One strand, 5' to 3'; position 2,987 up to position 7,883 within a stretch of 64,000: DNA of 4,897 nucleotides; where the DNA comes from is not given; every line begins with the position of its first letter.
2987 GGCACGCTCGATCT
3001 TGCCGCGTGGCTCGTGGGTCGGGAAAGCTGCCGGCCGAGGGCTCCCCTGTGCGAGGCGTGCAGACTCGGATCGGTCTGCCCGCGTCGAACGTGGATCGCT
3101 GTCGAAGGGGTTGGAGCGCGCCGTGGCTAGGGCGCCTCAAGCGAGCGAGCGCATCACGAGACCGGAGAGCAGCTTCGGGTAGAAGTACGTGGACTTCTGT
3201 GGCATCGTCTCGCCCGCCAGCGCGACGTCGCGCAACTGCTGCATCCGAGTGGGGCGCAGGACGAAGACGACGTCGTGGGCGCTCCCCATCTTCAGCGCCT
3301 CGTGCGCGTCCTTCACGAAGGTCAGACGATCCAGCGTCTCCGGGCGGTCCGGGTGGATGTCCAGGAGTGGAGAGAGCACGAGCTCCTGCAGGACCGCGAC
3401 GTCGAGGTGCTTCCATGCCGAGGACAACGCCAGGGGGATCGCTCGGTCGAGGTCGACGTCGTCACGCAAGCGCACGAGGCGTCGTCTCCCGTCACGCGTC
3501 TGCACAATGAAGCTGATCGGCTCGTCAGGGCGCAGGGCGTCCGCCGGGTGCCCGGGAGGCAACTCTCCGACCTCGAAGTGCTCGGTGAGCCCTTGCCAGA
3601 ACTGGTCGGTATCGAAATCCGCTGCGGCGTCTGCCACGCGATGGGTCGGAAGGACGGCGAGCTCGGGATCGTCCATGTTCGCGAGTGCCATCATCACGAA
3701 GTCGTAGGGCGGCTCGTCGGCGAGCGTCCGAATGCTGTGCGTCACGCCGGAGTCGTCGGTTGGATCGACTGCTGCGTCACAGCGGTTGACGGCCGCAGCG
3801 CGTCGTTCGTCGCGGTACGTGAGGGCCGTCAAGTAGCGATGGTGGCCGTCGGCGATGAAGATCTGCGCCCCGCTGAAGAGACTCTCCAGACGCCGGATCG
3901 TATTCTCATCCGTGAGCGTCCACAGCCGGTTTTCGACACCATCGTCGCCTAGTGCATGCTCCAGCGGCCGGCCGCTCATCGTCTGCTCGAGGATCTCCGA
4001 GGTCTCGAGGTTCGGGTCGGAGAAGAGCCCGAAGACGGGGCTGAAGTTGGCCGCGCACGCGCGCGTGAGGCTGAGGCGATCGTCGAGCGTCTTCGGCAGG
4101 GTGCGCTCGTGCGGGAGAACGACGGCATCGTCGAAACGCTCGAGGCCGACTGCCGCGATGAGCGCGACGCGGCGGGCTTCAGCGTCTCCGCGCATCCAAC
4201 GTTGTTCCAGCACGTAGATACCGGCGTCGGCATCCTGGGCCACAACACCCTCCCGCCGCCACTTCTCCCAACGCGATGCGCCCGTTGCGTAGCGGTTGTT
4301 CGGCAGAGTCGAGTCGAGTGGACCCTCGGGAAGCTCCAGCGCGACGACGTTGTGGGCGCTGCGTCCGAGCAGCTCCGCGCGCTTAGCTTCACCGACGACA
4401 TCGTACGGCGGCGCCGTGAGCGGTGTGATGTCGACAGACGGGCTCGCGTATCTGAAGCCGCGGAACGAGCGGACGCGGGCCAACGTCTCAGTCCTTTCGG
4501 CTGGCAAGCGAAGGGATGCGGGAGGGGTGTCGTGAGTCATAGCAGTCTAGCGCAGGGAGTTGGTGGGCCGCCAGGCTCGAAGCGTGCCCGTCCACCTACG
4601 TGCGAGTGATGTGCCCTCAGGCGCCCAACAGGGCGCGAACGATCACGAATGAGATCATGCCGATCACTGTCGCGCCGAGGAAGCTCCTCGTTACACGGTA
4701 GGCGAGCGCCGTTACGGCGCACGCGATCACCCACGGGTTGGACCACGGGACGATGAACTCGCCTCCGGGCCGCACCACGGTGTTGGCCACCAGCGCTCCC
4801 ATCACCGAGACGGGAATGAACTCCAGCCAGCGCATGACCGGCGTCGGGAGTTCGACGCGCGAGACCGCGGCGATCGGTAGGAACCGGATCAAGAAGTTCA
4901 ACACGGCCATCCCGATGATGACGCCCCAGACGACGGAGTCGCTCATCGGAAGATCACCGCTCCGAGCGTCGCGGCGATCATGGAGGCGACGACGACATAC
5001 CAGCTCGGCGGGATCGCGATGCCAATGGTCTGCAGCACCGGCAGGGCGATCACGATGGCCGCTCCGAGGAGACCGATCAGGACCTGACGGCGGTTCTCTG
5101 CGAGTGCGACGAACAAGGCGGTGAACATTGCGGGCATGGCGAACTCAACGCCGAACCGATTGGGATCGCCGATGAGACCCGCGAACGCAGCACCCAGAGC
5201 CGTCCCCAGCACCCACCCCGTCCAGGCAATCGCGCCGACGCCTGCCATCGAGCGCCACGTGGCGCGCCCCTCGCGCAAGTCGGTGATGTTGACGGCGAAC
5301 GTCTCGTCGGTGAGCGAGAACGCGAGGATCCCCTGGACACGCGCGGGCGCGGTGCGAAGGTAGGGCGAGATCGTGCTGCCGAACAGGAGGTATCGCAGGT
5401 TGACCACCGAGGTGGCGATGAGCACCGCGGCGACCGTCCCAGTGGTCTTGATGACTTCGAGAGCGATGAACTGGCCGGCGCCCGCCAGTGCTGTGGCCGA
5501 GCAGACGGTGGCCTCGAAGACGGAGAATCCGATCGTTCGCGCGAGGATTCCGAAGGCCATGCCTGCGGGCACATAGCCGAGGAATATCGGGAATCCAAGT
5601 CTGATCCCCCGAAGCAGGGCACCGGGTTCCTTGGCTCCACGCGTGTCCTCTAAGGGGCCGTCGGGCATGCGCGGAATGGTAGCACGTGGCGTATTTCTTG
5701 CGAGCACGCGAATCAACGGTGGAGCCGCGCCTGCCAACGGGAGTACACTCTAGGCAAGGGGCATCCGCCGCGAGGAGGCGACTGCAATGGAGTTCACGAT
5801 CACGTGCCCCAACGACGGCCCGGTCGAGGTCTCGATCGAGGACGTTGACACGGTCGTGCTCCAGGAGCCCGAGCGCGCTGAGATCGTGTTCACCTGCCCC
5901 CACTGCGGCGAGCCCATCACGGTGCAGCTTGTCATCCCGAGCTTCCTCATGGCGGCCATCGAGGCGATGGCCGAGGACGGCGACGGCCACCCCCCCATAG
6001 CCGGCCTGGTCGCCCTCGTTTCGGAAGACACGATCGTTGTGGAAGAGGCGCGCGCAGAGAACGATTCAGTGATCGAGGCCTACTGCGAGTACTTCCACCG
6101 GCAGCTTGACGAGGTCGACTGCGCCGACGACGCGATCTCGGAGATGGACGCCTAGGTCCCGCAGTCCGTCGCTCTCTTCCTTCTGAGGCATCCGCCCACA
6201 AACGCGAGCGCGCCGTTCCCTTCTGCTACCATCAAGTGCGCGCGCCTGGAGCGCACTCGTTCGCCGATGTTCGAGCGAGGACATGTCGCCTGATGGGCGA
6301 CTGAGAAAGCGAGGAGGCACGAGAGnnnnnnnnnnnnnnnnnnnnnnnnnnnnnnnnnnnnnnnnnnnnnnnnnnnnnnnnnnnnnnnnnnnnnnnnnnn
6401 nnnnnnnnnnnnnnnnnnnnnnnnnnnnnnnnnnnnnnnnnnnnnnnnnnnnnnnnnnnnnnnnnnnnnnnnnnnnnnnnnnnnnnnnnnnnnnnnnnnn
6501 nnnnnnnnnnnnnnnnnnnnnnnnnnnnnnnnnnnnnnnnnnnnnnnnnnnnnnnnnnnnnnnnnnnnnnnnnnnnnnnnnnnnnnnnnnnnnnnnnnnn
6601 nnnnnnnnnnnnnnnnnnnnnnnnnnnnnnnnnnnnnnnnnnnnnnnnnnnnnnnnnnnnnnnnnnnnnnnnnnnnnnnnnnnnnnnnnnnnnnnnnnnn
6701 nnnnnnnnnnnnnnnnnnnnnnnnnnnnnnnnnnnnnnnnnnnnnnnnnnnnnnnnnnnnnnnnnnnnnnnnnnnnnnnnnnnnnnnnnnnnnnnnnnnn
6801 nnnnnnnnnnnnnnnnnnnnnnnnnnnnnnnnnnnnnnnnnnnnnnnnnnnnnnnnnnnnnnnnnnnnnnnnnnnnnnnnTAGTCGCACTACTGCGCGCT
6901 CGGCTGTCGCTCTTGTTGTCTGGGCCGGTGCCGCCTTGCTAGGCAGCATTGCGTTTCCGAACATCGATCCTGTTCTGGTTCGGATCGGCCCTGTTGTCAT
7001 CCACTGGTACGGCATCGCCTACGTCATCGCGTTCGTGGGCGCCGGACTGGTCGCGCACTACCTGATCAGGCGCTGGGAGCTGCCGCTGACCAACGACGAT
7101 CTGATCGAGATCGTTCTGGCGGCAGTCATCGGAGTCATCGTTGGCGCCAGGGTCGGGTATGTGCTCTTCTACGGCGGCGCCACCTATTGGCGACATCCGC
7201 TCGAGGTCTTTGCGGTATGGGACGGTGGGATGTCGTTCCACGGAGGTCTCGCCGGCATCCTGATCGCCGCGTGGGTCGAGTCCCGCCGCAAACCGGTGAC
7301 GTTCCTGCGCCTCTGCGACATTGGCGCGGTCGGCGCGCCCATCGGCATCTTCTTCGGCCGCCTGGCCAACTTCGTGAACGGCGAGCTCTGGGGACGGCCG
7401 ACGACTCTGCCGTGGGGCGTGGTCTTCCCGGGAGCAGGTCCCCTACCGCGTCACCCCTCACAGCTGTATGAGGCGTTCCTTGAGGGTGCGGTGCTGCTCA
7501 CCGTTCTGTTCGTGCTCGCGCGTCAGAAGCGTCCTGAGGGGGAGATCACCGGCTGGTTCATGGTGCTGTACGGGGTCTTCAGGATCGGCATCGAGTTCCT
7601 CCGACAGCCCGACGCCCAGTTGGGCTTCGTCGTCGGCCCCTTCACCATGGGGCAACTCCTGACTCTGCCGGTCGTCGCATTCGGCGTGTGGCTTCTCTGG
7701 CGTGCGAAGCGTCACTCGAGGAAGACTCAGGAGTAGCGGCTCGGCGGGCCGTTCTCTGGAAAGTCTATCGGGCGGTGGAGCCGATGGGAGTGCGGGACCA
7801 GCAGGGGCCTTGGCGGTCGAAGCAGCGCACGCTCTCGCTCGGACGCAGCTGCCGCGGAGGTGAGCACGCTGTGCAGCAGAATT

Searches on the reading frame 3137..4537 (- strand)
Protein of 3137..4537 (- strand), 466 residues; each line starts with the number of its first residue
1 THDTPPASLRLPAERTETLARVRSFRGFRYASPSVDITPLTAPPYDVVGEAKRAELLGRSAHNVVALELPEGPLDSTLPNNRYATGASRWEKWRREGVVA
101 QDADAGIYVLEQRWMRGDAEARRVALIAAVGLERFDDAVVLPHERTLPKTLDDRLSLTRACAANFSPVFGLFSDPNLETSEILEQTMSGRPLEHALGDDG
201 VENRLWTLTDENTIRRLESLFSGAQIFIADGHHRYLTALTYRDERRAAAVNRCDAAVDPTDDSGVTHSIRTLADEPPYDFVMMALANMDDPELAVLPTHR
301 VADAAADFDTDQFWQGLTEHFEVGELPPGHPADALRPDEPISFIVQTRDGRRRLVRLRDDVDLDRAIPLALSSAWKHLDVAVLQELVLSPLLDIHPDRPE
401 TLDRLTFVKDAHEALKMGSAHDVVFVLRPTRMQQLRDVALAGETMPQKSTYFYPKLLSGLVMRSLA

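Call 71: search_protein_families(library=pfam, proteins=[window:3137-4537:-], max_evalue=0.00001)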
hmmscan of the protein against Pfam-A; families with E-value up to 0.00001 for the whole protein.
window:3137-4537:- (466 aa): 1 family
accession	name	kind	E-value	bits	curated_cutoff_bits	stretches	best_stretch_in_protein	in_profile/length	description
PF06245.16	DUF1015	-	6e-75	252.6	25.8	1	22-380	1-324/325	Protein of unknown function (DUF1015)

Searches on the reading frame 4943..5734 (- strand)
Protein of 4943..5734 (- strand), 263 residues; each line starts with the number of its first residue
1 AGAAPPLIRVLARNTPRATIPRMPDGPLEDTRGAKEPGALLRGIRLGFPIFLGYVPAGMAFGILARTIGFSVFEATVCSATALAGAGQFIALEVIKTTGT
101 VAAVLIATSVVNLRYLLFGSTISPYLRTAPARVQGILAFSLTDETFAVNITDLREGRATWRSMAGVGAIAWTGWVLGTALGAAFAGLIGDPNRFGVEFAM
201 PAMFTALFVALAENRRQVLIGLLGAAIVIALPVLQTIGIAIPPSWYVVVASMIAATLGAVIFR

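Call 71: search_protein_families(library=pfam, proteins=[window:4943-5734:-], max_evalue=0.00001)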
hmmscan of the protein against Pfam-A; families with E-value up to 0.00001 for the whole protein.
window:4943-5734:- (263 aa): 1 family
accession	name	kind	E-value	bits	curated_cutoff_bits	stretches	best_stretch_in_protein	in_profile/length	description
PF03591.19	AzlC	-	2.4e-37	128.9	32.1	1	49-188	1-137/137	AzlC protein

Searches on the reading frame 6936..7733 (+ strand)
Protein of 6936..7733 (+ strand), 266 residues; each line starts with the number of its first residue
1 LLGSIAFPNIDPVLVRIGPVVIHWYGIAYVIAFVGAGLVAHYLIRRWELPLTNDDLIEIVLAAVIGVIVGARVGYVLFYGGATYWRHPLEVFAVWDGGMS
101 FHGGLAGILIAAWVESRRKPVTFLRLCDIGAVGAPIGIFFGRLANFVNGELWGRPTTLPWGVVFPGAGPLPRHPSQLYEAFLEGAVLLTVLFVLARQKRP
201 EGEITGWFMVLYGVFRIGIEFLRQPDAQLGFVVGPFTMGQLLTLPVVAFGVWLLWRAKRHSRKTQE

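Call 71: search_protein_families(library=pfam, proteins=[window:6936-7733:+], max_evalue=0.00001)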
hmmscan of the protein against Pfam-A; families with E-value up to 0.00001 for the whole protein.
window:6936-7733:+ (266 aa): 1 family
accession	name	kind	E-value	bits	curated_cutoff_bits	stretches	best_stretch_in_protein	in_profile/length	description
PF01790.23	LGT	-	5.1e-76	255.6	24.9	1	12-255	1-239/240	Prolipoprotein diacylglyceryl transferase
